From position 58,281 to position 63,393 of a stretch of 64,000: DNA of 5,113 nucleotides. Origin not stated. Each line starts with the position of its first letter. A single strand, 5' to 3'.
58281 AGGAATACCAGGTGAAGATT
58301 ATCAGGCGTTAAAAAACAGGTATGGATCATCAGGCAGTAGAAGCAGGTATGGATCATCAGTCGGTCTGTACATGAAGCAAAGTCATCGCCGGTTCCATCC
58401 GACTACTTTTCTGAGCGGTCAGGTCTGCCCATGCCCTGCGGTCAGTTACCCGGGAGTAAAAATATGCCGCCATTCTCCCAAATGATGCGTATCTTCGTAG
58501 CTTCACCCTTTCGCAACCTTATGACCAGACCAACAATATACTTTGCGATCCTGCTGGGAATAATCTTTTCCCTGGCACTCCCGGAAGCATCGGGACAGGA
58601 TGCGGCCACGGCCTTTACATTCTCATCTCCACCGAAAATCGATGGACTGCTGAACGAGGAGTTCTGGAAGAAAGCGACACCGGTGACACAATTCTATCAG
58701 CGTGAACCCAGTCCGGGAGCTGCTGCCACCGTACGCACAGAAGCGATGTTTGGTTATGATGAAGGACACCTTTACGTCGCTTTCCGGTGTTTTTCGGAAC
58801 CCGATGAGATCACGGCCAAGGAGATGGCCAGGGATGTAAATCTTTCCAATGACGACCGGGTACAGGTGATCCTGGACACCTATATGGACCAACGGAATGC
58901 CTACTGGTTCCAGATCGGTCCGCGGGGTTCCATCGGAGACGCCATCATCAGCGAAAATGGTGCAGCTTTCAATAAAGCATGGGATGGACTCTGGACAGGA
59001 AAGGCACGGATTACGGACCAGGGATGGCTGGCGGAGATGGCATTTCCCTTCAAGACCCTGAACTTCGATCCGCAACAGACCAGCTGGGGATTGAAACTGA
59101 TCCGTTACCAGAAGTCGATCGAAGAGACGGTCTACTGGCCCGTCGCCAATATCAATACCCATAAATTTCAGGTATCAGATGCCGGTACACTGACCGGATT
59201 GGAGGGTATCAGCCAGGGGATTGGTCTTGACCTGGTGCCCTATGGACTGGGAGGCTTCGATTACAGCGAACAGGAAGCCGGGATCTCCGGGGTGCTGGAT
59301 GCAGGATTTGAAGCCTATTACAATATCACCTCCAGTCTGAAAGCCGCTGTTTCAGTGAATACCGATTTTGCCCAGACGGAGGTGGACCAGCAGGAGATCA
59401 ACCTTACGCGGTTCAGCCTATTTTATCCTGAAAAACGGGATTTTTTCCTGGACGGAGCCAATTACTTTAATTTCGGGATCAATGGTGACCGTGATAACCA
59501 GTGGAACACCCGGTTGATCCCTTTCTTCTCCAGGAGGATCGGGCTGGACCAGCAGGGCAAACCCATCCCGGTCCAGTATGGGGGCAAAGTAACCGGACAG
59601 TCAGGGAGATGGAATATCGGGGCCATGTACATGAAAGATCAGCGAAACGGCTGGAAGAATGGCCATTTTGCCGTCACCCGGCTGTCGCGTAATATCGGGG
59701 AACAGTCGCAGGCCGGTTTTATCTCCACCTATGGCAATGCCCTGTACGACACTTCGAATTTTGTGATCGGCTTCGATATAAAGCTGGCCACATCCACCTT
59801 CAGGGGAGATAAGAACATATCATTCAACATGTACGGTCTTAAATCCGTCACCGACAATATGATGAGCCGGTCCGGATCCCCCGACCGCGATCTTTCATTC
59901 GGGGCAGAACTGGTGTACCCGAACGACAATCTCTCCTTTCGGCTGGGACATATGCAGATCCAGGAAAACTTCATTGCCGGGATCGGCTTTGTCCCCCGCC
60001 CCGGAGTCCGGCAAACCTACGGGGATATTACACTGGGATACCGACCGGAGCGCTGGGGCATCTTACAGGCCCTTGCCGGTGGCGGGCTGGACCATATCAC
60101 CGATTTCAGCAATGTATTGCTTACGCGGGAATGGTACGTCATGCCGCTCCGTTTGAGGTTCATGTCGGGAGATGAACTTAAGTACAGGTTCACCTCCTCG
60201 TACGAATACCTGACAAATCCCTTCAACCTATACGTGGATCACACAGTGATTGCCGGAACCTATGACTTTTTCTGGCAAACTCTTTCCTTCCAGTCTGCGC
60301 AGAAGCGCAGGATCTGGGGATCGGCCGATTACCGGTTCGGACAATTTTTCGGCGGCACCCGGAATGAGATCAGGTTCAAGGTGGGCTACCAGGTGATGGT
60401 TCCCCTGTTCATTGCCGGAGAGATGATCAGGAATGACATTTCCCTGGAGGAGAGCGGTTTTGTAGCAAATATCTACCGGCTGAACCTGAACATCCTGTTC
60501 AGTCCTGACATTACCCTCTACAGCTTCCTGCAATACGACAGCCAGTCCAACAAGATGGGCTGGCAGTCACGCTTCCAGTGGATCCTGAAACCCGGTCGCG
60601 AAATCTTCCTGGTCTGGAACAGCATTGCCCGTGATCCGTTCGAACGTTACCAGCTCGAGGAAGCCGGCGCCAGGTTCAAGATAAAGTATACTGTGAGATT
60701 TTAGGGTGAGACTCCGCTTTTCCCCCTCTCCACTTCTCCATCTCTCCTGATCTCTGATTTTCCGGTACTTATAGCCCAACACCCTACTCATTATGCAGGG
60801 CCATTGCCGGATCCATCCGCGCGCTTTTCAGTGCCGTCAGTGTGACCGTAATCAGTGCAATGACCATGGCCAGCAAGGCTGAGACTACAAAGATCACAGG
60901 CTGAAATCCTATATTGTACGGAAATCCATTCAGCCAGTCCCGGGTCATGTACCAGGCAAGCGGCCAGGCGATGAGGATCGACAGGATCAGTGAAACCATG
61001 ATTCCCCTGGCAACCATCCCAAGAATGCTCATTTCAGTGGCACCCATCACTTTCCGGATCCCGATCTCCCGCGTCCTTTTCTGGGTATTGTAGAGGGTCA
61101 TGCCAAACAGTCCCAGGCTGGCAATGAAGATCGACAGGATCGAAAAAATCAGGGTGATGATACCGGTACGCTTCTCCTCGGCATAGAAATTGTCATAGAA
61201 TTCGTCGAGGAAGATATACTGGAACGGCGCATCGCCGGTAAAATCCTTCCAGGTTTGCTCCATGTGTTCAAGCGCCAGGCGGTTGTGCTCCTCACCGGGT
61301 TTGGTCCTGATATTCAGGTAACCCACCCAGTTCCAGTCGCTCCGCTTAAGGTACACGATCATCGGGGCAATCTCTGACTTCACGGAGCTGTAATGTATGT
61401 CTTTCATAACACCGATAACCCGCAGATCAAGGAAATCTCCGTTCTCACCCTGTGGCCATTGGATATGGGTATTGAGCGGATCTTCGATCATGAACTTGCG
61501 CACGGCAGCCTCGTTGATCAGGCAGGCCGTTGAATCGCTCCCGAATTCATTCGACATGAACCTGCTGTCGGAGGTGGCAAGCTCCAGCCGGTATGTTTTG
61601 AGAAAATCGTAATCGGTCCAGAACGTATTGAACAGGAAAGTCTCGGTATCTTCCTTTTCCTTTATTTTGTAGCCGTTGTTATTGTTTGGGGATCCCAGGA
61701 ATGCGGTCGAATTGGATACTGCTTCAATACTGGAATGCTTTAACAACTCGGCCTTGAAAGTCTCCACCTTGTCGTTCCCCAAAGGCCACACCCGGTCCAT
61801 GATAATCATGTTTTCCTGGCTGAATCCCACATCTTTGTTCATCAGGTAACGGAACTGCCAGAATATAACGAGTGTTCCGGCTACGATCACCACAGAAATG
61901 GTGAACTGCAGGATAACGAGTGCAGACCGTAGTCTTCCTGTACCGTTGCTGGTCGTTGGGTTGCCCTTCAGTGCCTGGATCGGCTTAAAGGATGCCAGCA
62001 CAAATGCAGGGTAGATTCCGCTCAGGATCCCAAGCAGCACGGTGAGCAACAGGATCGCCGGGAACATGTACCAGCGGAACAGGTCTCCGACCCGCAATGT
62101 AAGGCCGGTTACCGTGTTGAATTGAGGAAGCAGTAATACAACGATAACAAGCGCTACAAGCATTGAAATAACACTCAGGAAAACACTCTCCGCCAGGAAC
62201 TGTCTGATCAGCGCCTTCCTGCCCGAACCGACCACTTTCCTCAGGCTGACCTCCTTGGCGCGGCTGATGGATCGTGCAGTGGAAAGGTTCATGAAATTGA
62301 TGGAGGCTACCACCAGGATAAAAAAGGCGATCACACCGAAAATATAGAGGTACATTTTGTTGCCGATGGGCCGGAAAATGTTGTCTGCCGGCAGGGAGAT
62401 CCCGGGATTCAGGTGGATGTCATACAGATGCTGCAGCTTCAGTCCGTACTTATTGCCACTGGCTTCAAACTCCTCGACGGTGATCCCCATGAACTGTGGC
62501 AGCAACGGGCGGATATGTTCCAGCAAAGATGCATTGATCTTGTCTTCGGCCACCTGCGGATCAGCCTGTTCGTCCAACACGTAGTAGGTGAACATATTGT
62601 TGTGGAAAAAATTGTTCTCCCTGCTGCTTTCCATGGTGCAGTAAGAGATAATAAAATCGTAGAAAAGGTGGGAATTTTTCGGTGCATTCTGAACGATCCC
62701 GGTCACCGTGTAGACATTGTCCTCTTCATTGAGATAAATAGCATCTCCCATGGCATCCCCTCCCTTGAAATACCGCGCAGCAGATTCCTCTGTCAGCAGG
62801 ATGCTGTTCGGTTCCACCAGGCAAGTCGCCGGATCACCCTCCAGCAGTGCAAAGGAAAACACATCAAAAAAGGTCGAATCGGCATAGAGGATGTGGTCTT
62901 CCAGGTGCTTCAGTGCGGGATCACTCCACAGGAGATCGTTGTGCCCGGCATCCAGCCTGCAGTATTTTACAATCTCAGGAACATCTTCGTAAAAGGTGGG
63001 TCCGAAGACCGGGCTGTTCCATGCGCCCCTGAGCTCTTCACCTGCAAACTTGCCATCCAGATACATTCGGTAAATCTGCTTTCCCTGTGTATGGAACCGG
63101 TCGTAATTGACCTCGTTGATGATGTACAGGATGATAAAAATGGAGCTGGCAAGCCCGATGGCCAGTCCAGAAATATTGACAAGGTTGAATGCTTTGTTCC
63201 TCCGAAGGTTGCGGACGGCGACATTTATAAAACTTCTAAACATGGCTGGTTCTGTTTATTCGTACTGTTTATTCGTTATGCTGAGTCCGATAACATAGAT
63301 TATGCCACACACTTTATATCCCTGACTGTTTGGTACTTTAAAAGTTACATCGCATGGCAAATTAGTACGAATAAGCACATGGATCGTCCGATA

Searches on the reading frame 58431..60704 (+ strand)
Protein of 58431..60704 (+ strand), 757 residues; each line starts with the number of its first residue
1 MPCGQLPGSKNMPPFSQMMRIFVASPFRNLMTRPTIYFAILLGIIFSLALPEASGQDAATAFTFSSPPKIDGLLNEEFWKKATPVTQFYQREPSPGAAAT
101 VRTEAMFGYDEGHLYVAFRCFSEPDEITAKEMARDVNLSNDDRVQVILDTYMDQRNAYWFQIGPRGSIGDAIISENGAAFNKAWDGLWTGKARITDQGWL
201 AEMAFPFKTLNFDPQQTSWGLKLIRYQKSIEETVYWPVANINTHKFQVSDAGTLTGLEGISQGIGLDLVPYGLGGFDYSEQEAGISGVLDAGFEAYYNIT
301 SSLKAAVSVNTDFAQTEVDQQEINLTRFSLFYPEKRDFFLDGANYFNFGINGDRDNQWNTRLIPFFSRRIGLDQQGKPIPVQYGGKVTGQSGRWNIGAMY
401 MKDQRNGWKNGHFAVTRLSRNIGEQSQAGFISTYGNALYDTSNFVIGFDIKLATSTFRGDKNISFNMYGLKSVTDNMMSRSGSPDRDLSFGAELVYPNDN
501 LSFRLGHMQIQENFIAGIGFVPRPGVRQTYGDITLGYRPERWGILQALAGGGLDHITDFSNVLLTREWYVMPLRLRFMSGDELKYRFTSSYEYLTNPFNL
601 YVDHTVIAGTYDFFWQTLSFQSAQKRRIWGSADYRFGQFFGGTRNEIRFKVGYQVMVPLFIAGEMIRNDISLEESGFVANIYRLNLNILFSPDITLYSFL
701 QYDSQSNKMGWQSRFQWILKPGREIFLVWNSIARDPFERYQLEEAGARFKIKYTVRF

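Call 6: search_protein_families(library=pfam, proteins=[window:58431-60704:+], max_evalue=0.001)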
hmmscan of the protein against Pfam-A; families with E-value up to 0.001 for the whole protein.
window:58431-60704:+ (757 aa): 2 families
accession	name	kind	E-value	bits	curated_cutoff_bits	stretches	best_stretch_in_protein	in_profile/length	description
PF19313.5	DUF5916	-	3.7e-09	36.3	22.6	1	266-372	5-96/572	Domain of unknown function (DUF5916)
PF06452.16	CBM9_1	-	0.00049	20.5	23.4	0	70-227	1-150/185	Carbohydrate family 9 binding domain-like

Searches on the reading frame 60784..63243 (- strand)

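Call 6: search_protein_families(library=pfam, proteins=[window:60784-63243:-], max_evalue=0.001)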
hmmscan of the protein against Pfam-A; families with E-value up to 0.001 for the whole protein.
window:60784-63243:- (819 aa): 2 families
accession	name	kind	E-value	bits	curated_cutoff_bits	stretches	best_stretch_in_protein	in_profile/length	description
PF02687.27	FtsX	-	1.2e-26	93.5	25.5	2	699-812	2-120/120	FtsX-like permease C-terminal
PF12704.14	MacB_PCD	-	2.9e-25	90.2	27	2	22-238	3-206/207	MacB-like periplasmic core domain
